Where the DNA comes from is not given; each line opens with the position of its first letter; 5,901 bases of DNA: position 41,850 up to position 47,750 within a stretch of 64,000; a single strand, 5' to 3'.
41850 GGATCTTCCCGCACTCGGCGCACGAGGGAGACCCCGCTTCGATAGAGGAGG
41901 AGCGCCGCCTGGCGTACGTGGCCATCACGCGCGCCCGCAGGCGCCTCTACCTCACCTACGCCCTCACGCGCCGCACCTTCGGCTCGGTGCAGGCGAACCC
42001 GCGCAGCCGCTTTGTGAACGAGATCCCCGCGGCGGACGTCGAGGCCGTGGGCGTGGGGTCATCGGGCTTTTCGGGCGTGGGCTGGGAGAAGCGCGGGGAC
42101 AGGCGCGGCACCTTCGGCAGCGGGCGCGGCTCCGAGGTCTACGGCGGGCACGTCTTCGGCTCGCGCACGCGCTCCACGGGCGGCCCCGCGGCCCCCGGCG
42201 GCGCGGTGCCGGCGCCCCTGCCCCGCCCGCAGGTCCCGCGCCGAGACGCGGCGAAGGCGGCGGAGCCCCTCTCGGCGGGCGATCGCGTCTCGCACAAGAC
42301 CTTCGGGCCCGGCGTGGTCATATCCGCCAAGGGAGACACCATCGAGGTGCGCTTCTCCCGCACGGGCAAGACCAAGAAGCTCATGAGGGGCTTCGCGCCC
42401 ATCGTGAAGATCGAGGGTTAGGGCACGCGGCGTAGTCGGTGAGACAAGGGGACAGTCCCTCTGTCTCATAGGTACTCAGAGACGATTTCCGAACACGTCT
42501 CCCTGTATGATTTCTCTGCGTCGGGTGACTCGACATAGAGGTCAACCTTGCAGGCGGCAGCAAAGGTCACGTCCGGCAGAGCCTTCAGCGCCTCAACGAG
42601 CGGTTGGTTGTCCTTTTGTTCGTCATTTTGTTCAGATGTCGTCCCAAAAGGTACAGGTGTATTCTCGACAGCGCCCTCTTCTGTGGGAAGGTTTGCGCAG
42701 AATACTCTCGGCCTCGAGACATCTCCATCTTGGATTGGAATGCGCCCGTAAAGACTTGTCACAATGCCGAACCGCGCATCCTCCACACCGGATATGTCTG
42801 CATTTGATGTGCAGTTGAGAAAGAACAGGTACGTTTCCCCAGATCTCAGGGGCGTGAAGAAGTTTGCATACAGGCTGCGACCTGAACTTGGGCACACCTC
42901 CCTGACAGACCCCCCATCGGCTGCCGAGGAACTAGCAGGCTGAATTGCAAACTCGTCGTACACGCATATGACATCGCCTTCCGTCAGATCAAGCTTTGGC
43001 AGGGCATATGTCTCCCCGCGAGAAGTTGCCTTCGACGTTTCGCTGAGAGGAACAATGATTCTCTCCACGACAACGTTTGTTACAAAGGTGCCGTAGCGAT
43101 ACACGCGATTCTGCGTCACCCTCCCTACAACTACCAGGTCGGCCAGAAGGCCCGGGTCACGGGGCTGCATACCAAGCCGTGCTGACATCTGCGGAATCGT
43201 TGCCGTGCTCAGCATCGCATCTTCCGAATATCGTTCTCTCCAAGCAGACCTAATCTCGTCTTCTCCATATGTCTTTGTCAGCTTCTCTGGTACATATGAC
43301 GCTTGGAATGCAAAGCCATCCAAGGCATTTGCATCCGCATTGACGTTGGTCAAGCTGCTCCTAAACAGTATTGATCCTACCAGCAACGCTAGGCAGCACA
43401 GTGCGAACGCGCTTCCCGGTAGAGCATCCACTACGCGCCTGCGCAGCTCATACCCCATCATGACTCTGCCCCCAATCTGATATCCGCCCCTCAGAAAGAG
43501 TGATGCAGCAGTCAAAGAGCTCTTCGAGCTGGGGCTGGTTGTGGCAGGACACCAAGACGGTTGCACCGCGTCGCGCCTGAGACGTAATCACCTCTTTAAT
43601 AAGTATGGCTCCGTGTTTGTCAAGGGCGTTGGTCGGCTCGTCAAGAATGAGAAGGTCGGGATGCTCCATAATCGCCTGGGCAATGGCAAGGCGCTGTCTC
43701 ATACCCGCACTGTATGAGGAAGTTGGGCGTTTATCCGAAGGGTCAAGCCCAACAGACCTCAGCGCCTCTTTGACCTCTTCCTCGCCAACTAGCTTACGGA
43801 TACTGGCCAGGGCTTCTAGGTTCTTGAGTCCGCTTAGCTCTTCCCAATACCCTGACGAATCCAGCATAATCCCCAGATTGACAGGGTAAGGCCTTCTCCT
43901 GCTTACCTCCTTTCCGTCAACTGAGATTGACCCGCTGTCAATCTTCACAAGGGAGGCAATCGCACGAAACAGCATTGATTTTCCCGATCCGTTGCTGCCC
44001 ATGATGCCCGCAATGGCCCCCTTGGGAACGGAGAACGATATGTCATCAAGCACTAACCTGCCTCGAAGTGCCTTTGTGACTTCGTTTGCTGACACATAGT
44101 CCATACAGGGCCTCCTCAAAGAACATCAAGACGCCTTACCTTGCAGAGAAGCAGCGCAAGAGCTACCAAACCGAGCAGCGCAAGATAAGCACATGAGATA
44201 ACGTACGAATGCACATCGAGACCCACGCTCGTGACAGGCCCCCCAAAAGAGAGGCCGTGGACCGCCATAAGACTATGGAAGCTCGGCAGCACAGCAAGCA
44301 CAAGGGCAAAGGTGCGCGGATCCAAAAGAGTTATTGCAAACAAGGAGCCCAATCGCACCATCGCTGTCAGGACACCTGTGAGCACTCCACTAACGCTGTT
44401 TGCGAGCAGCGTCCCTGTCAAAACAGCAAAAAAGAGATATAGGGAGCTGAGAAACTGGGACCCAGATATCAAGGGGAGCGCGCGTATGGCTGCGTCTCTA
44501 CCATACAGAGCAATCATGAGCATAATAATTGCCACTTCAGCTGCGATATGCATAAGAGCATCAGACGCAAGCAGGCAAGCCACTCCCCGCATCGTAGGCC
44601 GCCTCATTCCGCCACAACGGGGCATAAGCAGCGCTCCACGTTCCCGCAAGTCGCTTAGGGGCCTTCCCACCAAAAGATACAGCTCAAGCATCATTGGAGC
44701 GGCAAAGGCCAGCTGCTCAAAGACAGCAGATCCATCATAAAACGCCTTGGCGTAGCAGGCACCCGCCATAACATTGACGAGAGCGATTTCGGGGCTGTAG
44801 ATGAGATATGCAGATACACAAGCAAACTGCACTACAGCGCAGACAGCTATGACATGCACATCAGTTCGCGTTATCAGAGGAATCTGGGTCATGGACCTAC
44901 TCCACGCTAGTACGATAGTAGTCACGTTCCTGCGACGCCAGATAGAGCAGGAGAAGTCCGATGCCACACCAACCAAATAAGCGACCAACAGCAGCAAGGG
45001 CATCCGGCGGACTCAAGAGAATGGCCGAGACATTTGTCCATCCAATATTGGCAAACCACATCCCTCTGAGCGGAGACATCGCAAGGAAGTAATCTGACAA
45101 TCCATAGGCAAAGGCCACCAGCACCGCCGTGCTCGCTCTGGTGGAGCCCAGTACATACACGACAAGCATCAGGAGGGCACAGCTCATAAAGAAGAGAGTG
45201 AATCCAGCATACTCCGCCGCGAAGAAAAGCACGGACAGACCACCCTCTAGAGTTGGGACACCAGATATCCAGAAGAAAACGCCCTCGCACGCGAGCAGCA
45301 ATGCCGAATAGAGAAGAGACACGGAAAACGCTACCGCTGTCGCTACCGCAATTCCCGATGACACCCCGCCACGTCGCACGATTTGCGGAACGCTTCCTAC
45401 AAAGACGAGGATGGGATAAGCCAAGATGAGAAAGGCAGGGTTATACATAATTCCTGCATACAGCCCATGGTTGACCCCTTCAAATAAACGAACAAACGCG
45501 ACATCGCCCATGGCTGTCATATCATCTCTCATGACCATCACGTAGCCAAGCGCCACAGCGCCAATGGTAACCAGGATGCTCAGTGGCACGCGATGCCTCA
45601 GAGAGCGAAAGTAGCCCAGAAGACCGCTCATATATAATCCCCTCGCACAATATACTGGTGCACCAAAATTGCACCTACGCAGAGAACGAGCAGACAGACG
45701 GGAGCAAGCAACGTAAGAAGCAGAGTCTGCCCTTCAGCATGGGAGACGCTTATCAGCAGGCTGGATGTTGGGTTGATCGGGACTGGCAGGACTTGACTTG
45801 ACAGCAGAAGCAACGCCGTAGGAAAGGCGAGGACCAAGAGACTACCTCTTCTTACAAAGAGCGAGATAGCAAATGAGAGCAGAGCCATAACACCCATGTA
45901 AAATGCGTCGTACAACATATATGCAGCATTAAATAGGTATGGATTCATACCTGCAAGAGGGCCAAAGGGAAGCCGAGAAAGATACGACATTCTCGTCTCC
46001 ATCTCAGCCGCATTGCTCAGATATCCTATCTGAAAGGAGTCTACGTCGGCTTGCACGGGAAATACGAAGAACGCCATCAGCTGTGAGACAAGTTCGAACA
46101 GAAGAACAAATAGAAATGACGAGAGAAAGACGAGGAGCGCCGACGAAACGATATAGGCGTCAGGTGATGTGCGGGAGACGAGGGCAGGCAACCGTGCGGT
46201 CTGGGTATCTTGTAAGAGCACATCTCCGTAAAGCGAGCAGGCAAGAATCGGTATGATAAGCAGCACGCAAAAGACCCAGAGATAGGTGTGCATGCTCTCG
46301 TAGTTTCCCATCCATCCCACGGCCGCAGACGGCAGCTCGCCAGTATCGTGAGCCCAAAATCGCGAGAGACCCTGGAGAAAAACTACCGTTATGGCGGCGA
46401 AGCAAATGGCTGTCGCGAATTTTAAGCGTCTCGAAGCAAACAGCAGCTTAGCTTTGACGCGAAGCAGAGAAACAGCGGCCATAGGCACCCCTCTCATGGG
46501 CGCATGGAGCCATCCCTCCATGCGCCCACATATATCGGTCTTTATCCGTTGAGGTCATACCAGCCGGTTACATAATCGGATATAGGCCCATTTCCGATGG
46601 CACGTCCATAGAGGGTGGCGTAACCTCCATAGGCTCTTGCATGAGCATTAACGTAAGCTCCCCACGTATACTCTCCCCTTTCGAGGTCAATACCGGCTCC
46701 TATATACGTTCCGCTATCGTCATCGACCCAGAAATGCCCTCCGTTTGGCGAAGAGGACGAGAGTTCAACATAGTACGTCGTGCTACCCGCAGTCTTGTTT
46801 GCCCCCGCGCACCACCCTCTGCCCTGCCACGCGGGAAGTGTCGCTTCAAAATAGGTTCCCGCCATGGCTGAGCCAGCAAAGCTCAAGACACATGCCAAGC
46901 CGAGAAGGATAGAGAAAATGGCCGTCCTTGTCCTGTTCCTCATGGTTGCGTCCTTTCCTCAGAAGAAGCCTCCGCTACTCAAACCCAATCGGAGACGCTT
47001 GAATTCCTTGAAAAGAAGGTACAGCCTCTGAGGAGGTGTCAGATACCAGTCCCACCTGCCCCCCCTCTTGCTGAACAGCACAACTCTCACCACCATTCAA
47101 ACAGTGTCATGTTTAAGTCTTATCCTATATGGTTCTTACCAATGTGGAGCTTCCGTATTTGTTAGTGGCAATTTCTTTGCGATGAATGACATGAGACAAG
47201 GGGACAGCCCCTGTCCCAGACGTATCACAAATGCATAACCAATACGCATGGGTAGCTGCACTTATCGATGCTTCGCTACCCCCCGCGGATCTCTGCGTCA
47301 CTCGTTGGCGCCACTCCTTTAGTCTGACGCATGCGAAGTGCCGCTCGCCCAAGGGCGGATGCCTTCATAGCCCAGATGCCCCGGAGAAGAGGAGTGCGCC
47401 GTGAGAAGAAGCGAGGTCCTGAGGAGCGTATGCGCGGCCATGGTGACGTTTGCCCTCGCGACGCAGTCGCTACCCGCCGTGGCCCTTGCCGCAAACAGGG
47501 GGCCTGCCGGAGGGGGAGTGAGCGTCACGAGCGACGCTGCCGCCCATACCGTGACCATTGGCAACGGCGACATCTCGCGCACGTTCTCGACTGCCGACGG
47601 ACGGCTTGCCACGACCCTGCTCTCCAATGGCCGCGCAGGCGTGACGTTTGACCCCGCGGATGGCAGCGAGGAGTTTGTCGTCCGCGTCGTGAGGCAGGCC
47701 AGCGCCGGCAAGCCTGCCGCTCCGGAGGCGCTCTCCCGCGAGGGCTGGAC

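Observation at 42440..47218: Low-GC six-gene operon of unknown function built around one ABC ATPase, bracketed by near-identical palindromes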

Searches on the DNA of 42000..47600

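Call 97: search_rna_families(source=window, start=42000, end=47600, threshold=evalue, max_evalue=1)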
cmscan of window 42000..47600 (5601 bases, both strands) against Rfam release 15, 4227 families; matches with E-value up to 1: 0.
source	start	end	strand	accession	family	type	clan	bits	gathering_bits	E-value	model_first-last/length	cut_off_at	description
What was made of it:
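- Tried and rejected: Rfam on the island found no RNA family in the g1 leader (call 97).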

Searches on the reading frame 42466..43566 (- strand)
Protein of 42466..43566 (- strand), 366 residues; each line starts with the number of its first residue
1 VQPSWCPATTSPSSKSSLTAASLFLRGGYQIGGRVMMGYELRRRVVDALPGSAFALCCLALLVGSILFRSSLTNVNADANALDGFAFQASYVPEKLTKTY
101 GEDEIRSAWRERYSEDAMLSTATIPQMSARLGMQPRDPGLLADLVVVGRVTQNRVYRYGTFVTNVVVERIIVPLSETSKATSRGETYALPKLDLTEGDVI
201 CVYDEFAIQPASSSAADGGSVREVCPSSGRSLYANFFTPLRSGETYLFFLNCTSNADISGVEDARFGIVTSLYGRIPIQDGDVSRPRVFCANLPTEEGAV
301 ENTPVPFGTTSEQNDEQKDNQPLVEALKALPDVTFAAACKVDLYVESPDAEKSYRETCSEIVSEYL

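Call 8: search_protein_families(library=pfam, proteins=[window:42466-43566:-], max_evalue=1)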
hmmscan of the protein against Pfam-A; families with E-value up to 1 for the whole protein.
window:42466-43566:- (366 aa): 0 families

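Call 9: search_protein_families(library=ncbifam, proteins=[window:42466-43566:-], max_evalue=1)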
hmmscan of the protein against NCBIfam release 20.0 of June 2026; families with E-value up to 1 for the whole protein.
window:42466-43566:- (366 aa): 0 families

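Call 16: find_homologous_proteins(query=window:42466-43461:-, max_evalue=0.01)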
Query window:42466-43461:- (331 aa): 1 proteins with E <= 0.01 among 8000 candidates.
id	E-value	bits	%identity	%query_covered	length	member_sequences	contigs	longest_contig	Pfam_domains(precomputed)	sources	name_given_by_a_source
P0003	6.3e-214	727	99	100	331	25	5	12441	-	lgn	-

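Call 18: search_protein_families(library=padloc, proteins=[window:42466-43461:-], max_evalue=1)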
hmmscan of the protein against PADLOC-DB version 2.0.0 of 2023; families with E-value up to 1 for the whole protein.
window:42466-43461:- (331 aa): 0 families

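Call 47: search_solved_structures(query=A5, max_evalue=10)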
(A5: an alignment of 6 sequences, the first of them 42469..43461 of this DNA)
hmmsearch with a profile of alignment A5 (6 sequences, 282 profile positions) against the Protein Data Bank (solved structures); distinct sequences matched with E-value up to 10: 1.
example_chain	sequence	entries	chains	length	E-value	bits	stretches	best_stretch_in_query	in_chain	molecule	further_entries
7cbs_A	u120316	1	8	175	0.087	15.3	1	169-212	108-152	LPXTG cell wall anchor domain-containing protein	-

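Call 52: search_protein_families(library=pfam, alignment_id=A5, max_evalue=5)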
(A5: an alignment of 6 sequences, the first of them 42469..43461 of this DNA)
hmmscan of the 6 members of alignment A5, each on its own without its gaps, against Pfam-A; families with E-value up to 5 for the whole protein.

A. member 1, window:42469-43461:- (331 aa): 0 families

B. families by the number of members that match (of 6 scanned): 2 families
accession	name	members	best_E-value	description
PF03146.21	NtA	2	0.12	Agrin NtA domain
PF09269.16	DUF1967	2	0.23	Domain of unknown function (DUF1967)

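Call 98: search_protein_families(library=phrogs, proteins=[window:42466-43461:-], max_evalue=0.1)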
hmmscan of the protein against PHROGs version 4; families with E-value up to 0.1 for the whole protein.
window:42466-43461:- (331 aa): 0 families

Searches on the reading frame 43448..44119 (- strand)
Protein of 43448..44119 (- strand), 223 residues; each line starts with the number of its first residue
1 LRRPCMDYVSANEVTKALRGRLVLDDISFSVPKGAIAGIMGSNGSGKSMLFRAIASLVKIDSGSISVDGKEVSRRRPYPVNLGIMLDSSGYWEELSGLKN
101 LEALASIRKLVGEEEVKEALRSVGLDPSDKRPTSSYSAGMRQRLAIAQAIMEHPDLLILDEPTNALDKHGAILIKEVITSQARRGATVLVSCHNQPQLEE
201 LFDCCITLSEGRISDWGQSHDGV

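Call 8: search_protein_families(library=pfam, proteins=[window:43448-44119:-], max_evalue=1)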
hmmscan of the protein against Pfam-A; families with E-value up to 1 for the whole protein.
window:43448-44119:- (223 aa): 12 families
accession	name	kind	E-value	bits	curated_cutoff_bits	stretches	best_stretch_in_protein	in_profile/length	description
PF00005.33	ABC_tran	-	1.1e-31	110.7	25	1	24-164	1-137/137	ABC transporter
PF13304.12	AAA_21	-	5.5e-08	33.7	27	2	129-198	231-302/304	AAA domain, putative AbiEii toxin, Type IV TA system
PF02463.25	SMC_N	-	1.2e-06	28.6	40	2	36-55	26-45/220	RecF/RecN/SMC N terminal domain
PF05729.18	NACHT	-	0.00048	20.4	26.7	1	39-58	5-24/167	NACHT domain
PF13555.12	AAA_29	-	0.022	15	27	1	34-57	23-45/61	P-loop containing region of AAA domain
PF13476.12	AAA_23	-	0.026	15.6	27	1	35-55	20-40/201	AAA domain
PF13191.12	AAA_16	-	0.045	14.7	32.6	1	39-183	29-161/167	AAA ATPase domain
PF13401.12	AAA_22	-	0.045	14.5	27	1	39-87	10-33/130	AAA domain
PF00004.35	AAA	-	0.089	13.7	21.2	1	40-72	4-34/131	ATPase family associated with various cellular activities (AAA)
PF09818.15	ABC_ATPase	-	0.16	11.4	23.2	0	30-58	76-103/283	P-loop domain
PF25199.1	nSTAND_NTPase5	-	0.21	11.8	34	0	33-57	40-64/145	Novel STAND NTPase 5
PF13481.12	AAA_25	-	0.36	10.9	27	0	31-51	30-50/195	AAA domain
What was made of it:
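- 43448..44104 (-): ABC ATPase (218 aa from ATG 44104, or 223 aa from TTG 44119). PF00005 E=1e-31 (call 8).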

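Call 9: search_protein_families(library=ncbifam, proteins=[window:43448-44119:-], max_evalue=1)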
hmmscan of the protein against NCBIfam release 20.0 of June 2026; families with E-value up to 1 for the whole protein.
window:43448-44119:- (223 aa): 198 families (the best 25 are shown)
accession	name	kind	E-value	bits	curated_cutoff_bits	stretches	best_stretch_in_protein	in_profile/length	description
TIGR03740.1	galliderm_ABC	subfamily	1.7e-44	152.2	309.75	1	11-214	3-203/223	lantibiotic protection ABC transporter ATP-binding subunit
TIGR01188.1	drrA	subfamily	3.3e-35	121.8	312.45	1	23-216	8-205/302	daunorubicin resistance ABC transporter, ATP-binding protein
TIGR01189.1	ccmA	equivalog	1.8e-34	119.1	131.6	1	11-199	3-191/198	heme ABC exporter ATP-binding protein CcmA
NF010061.0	PRK13538.1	equivalog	1.3e-33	116.3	195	1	9-198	6-196/211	cytochrome c biogenesis heme-transporting ATPase CcmA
TIGR03522.1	GldA_ABC_ATP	equivalog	2.5e-32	112.5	402.6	1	9-213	3-210/301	gliding motility-associated ABC transporter ATP-binding subunit GldA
TIGR03265.1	PhnT2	equivalog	3e-31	108.9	457.7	1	7-218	3-218/353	putative 2-aminoethylphosphonate ABC transporter ATP-binding protein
NF000355.4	ribo_prot_ABC_F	equivalog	6.6e-31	107.7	380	1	9-215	3-194/499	ribosomal protection-like ABC-F family protein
NF040873.1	AztA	equivalog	3.8e-30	104.9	220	1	19-204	3-188/191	zinc ABC transporter ATP-binding protein AztA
TIGR04406.1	LPS_export_lptB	equivalog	6.4e-30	104.2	240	1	10-220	3-220/239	LPS export ABC transporter ATP-binding protein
TIGR01166.1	cbiO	subfamily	6.5e-30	104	211.8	2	113-194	105-186/190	cobalt ABC transporter, ATP-binding protein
TIGR03873.1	F420-0_ABC_ATP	hypoth_equivalog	1.1e-29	103.5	372.4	1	11-219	4-221/256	putative F420-0 ABC transporter ATP-binding protein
TIGR02673.1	FtsE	equivalog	1.7e-29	103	264.85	1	13-211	6-213/214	cell division ATP-binding protein FtsE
TIGR03608.1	L_ocin_972_ABC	subfamily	4e-29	101.6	254.85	1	13-205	3-203/206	putative bacteriocin export ABC transporter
TIGR03864.1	PQQ_ABC_ATP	hypoth_equivalog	6e-29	101.2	302.25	1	11-219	4-216/236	ABC transporter, ATP-binding subunit, PQQ-dependent alcohol dehydrogenase system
TIGR03258.1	PhnT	equivalog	1.3e-28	100.1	499.15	1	13-219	13-224/359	2-aminoethylphosphonate ABC transport system ATP-binding subunit PhnT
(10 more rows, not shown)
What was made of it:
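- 43448..44104 (-): Next are DrrA and CcmA (call 9).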

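Call 18: search_protein_families(library=padloc, proteins=[window:43448-44104:-], max_evalue=1)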
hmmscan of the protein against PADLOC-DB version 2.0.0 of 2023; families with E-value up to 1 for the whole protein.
window:43448-44104:- (218 aa): 37 families (the best 25 are shown)
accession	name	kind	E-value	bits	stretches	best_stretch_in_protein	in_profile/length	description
PDLC04135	mad3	-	1.1e-25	89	2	113-205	246-339/374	mads_3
PDLC04140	mad8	-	7.3e-11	40.1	1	15-194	13-238/314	mads_8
PDLC02980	AriA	-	5e-10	37.8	2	127-192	234-301/304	-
PDLC02335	AbiLi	-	1.9e-07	28.5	2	31-55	78-102/326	AbiLi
PDLC03878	NsnB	-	0.00019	19.3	2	34-68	26-56/345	-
PDLC04146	HEC-02B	-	0.00075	16.6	1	31-59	24-52/344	-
PDLC04144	HEC-01B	-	0.00083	16.6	1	147-190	296-338/395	-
PDLC04389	PDC-M07A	-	0.001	16.1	2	109-171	270-332/443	-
PDLC04393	PDC-M07A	-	0.0017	15.4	2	126-191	283-351/435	-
PDLC04182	HEC-01A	-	0.0023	15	1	31-52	33-54/406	-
PDLC04176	HEC-01A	-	0.0029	15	1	32-52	26-46/371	-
PDLC04889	PDC-S06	-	0.0033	14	1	142-189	433-482/693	-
PDLC00269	PtuA1|PtuA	-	0.0038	14.6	1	22-51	21-54/446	AAA ATPase domain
PDLC04392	PDC-M07A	-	0.004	14.3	1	125-196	280-354/432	-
PDLC02914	ATPase-Toprim_I-B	-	0.0041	14.4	1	22-55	18-51/443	-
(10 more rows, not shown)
